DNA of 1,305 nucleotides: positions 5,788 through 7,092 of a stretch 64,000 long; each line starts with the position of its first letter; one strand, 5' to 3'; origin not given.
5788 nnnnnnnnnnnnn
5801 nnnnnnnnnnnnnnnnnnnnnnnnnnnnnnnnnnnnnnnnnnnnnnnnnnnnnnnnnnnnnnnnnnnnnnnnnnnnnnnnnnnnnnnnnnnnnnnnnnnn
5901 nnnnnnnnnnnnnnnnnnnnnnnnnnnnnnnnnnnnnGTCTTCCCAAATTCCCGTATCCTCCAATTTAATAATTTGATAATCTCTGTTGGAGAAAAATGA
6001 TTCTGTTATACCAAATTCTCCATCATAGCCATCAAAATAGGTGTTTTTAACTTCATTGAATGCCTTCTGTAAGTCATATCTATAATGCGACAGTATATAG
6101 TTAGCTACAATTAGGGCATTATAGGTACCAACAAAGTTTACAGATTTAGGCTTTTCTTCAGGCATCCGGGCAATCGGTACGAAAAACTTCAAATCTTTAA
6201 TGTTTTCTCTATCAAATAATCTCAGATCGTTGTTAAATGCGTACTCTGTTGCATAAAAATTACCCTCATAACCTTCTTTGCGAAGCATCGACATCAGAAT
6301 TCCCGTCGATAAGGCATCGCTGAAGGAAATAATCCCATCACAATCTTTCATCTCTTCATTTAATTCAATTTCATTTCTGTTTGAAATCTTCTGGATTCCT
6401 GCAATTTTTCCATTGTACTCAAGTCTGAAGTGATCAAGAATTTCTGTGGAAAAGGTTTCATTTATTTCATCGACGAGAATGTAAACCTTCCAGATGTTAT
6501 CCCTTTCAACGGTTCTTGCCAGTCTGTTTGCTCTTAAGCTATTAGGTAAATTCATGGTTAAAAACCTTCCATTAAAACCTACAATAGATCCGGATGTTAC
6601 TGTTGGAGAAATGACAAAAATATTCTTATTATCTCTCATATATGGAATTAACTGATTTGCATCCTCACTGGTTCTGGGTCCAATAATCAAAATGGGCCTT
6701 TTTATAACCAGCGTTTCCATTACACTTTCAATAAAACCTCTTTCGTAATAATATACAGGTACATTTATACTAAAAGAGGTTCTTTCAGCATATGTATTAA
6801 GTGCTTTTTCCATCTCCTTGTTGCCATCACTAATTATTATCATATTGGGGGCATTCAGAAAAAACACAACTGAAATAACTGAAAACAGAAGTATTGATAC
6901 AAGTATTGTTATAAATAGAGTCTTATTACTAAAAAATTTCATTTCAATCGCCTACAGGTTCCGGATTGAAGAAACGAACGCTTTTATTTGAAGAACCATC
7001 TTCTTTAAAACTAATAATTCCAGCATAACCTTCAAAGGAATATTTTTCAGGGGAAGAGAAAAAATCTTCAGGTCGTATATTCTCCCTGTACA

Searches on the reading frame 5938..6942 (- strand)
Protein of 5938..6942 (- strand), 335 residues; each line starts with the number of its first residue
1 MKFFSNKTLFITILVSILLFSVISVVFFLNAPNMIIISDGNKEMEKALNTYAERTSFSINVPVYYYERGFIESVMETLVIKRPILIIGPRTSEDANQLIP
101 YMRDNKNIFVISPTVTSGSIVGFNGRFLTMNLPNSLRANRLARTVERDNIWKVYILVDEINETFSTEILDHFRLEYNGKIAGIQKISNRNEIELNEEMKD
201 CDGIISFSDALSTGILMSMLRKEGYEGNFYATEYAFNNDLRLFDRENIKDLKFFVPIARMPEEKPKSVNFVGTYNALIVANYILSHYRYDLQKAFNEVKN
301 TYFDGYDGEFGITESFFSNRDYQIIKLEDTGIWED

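Call 84: list_cluster_members(proteins=[window:5938-6942:-, window:6947-7930:-, window:14763-15326:-, window:15535-17331:+, window:17331-19361:-, window:23649-24842:-, window:26640-27569:+, window:27615-28670:+, window:45256-46461:-, window:46759-47820:+])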
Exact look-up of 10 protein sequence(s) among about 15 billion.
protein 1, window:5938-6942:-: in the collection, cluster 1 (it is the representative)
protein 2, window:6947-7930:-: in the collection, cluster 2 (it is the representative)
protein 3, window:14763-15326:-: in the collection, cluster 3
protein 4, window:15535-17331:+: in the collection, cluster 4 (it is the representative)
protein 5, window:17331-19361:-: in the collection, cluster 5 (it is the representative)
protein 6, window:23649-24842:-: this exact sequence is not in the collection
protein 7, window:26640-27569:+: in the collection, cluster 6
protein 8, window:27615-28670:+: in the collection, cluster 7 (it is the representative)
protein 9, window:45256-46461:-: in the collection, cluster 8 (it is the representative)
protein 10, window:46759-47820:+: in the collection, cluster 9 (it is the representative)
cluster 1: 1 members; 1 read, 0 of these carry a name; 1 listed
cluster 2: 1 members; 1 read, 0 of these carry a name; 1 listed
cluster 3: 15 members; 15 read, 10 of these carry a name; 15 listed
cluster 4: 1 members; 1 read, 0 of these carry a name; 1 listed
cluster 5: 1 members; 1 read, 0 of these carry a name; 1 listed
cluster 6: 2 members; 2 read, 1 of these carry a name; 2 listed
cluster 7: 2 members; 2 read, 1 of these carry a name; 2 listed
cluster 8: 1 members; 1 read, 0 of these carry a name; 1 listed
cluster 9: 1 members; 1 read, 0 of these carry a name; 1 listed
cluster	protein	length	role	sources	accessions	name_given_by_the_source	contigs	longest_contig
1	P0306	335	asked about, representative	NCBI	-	-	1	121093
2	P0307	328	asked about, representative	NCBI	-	-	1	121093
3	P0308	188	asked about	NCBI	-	-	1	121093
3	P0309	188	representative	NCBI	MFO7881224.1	MAG: hypothetical protein R6U52_01645 [Kosmotogaceae bacterium]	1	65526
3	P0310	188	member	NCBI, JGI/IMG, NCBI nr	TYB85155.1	MAG: hypothetical protein FXF54_11885 [Kosmotoga sp.] | hypothetical protein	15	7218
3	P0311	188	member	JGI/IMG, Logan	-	hypothetical protein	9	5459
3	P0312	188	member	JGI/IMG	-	hypothetical protein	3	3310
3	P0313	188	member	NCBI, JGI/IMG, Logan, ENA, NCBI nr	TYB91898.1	MAG: hypothetical protein FXF54_07975 [Kosmotoga sp.]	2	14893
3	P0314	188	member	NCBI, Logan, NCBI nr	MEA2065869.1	MAG: hypothetical protein U9O65_02020 [Thermotogota bacterium] | hypothetical protein [Thermotogota bacterium]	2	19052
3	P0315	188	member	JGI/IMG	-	hypothetical protein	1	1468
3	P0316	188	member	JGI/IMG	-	hypothetical protein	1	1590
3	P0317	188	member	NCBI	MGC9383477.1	MAG: 5' nucleotidase, NT5C type [Kosmotogaceae bacterium]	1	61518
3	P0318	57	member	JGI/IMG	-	hypothetical protein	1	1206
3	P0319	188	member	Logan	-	-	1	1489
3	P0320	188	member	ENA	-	-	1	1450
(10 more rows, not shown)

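Call 86: find_encoding_contigs(protein=P0309, flank=10000, max_places=4)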
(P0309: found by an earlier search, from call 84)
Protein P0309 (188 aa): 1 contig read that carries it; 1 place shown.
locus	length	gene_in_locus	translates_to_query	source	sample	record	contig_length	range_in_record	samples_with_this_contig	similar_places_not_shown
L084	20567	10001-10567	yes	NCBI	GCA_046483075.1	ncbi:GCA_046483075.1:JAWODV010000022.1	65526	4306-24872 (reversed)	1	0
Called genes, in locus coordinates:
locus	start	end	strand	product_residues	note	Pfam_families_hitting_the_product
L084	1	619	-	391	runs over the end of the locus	PF03600:CitMHS (weak), PF04165:DUF401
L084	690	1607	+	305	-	PF09752:ABHD18 (weak)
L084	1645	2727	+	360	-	PF01553:Acyltransferase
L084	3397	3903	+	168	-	PF01965:DJ-1_PfpI, PF00117:GATase (faint)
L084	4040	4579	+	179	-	PF12682:Flavodoxin_4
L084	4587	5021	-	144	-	-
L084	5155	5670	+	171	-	PF00719:Pyrophosphatase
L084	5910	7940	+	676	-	PF00092:VWA, PF00362:Integrin_beta (faint), PF13519:VWA_2 (weak), PF00092:VWA, PF13519:VWA_2, PF25106:VWA_4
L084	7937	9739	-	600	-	-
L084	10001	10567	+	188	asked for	PF06941:NT5C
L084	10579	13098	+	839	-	PF00128:Alpha-amylase, PF09985:Glucodextran_C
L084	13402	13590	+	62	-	-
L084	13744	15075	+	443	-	-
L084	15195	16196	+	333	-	-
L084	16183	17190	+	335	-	-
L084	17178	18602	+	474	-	PF13487:HD_5, PF01966:HD (weak)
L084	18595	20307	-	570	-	PF00990:GGDEF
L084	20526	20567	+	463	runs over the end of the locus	PF01546:Peptidase_M20, PF07687:M20_dimer (faint)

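Call 92: find_encoding_contigs(protein=P0317, flank=8000, max_places=3)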
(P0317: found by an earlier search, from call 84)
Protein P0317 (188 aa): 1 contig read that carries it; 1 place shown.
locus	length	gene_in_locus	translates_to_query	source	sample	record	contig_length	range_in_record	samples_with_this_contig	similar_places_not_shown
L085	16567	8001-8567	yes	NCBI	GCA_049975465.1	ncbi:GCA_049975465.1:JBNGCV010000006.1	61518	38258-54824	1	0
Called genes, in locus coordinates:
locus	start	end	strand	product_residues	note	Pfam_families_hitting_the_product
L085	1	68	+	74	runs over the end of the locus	-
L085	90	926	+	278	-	-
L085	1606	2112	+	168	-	PF01965:DJ-1_PfpI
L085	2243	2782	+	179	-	PF12682:Flavodoxin_4, PF12724:Flavodoxin_5 (faint)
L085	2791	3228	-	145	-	-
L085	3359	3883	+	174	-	PF00719:Pyrophosphatase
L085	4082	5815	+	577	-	PF00362:Integrin_beta (faint), PF00092:VWA, PF13519:VWA_2 (weak), PF00092:VWA (weak), PF13519:VWA_2 (weak), PF25106:VWA_4 (weak)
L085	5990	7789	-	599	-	-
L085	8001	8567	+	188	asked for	PF06941:NT5C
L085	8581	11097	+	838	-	PF00128:Alpha-amylase, PF09985:Glucodextran_C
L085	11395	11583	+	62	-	-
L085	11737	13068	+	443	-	-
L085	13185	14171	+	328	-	-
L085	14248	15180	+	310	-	-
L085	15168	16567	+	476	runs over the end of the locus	PF13487:HD_5, PF01966:HD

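Call 93: find_encoding_contigs(protein=P0314, flank=8000, max_places=3)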
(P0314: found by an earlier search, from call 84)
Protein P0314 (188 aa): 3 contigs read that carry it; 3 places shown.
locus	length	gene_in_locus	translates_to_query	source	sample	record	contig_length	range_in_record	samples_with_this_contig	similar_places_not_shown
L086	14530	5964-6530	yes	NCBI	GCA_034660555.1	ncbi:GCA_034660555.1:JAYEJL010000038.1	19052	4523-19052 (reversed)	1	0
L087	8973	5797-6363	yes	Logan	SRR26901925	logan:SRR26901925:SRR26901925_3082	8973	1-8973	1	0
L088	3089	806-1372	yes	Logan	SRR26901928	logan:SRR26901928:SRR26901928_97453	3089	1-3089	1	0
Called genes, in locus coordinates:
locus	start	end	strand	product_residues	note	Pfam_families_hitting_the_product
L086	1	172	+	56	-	PF01965:DJ-1_PfpI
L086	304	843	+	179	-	PF12682:Flavodoxin_4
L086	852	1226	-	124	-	-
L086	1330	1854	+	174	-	PF00719:Pyrophosphatase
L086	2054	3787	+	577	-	PF00362:Integrin_beta (faint), PF00092:VWA, PF13519:VWA_2, PF00092:VWA, PF13519:VWA_2, PF25106:VWA_4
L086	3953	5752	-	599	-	-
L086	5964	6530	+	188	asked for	PF06941:NT5C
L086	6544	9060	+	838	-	PF00128:Alpha-amylase, PF09985:Glucodextran_C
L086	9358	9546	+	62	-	-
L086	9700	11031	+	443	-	-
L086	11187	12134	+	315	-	-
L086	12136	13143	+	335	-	-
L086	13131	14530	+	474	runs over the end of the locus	PF13487:HD_5, PF01966:HD (weak)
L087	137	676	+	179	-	PF12682:Flavodoxin_4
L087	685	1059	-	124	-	-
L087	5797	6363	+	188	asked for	PF06941:NT5C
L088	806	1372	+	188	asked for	PF06941:NT5C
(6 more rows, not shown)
